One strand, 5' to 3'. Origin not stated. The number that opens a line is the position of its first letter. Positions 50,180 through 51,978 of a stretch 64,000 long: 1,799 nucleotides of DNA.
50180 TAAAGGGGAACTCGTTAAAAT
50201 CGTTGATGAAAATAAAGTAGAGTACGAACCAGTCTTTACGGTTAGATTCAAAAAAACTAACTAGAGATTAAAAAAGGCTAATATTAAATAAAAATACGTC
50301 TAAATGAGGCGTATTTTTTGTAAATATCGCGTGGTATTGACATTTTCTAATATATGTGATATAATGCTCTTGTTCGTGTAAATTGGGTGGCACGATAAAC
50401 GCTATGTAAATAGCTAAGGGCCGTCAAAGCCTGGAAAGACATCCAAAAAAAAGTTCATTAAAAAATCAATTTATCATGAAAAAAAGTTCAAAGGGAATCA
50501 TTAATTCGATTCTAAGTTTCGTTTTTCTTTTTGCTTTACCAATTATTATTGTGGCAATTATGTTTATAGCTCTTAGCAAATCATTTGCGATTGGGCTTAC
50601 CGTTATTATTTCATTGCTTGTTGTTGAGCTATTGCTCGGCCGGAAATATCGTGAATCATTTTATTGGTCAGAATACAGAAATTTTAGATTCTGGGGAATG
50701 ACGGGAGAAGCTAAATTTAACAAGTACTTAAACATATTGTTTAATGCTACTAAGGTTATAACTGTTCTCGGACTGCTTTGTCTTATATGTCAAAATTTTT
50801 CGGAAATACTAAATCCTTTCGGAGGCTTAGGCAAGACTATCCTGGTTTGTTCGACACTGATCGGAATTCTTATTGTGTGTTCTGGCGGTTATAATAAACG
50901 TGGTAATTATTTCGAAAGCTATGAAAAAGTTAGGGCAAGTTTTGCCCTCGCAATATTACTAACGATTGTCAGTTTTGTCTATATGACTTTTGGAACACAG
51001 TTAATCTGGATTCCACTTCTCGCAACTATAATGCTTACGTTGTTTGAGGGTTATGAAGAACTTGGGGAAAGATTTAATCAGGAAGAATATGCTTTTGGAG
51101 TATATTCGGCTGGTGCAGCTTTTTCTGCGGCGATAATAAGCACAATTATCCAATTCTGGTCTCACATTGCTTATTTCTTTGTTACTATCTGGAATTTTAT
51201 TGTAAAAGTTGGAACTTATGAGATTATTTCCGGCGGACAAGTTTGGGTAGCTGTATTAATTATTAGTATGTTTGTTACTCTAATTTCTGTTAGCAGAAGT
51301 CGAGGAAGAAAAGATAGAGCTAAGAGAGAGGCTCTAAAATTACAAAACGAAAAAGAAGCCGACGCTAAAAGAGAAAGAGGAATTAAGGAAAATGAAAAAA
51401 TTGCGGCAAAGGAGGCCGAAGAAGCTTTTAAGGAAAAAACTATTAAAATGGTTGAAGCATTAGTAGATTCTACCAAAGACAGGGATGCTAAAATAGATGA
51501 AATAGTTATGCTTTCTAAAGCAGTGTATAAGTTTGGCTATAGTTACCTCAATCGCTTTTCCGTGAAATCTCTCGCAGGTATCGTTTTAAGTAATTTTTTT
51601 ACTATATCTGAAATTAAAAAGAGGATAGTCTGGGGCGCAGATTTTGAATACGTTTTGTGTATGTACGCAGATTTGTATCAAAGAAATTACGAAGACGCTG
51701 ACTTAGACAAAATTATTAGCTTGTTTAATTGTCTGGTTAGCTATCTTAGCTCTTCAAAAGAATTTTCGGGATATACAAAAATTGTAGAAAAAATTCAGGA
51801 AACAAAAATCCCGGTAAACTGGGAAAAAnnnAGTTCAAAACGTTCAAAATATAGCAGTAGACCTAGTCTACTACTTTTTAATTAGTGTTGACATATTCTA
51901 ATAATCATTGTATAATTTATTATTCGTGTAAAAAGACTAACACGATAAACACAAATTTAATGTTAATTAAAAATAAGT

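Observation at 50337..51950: Duplicated regulatory cassette: perfect consensus promoter plus a conserved 28-nt inverted-repeat leader upstream of two consecutive membrane-protein genes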

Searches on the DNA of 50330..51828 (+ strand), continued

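Call 108: search_with_rna_model(model_id=R1, sources=[window, L001, L002, L004, L006, L009, L010, L011, L012, L014, L015, L017, L018, L021, L023], max_evalue=0.000001, make_alignment=true)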
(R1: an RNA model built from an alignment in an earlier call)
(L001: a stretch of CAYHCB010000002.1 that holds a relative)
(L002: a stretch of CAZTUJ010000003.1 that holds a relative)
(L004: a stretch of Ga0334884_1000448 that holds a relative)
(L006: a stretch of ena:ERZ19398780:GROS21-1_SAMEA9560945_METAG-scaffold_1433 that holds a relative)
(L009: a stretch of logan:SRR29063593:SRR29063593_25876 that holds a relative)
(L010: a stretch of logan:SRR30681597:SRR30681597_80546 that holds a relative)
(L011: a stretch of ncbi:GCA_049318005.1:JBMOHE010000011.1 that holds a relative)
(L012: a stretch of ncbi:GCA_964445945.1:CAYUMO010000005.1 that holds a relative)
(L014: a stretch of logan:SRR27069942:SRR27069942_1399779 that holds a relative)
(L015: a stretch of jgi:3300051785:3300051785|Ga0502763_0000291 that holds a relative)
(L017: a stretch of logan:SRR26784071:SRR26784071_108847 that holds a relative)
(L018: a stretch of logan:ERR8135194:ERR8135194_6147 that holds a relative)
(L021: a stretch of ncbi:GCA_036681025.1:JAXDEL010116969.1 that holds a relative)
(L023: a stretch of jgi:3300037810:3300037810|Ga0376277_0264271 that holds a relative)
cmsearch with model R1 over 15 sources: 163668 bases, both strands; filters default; matches with E-value up to 0.000001: 16.
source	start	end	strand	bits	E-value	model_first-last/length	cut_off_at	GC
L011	4902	4991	+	99.6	7e-23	1-90/90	no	0.36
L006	4990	5078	+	99.5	7.5e-23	1-90/90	no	0.37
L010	287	375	+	99.3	8.7e-23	1-90/90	no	0.39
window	50372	50463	+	99.1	9.3e-23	1-90/90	no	0.39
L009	1728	1815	+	98.5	1.4e-22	1-90/90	no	0.38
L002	7314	7398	+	98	1.9e-22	1-90/90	no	0.39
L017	672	759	+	92.3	5.5e-21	1-90/90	no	0.38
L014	4271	4362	+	91.9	6.8e-21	1-90/90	no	0.41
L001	4314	4396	+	84.7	5e-19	1-90/90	no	0.4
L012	4896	4988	+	82.9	1.5e-18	1-90/90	no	0.37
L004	3428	3510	+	81.2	3.9e-18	1-90/90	no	0.41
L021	1405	1490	+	76.9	5e-17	1-90/90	no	0.41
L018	1437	1524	+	75.1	1.5e-16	1-90/90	no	0.4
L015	4896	4988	+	73.5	3.8e-16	1-90/90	no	0.37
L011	6471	6561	+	61.8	3.9e-13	1-90/90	no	0.37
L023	133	229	+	42.5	3.7e-08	1-90/90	no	0.37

Alignment A7: 16 matches aligned to the model, 104 columns, each read 5' to 3' on its own strand. Consensus structure (alignment columns), stored with it:
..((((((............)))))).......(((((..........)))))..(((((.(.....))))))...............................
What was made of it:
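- A covariance model built from 13 of the leaders scores the 16 full leaders, including three that were not used to build it, at E = 4e-8 to 7e-23 (call 108).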

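Call 115: search_with_rna_model(model_id=R1, sources=[L025, L029], max_evalue=10, filters=off)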
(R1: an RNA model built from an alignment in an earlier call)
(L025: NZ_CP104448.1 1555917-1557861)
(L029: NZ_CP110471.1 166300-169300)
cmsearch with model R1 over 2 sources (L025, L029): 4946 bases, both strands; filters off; matches with E-value up to 10: 6.
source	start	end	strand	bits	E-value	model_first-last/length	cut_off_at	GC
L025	1376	1469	-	8.9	0.5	1-90/90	no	0.31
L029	2119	2198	+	7.9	0.93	1-90/90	no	0.31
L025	1715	1751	+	6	2.8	26-62/90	no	0.35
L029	1890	1920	+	5.5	3.7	26-62/90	no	0.42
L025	1593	1670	-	4.3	7.6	1-90/90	no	0.33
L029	1905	1919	-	4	9.4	47-61/90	no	0.4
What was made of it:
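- Closest known: Fluoride riboswitch. Different: My model does not find genuine fluoride riboswitches in L025 or L029 (call 115).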
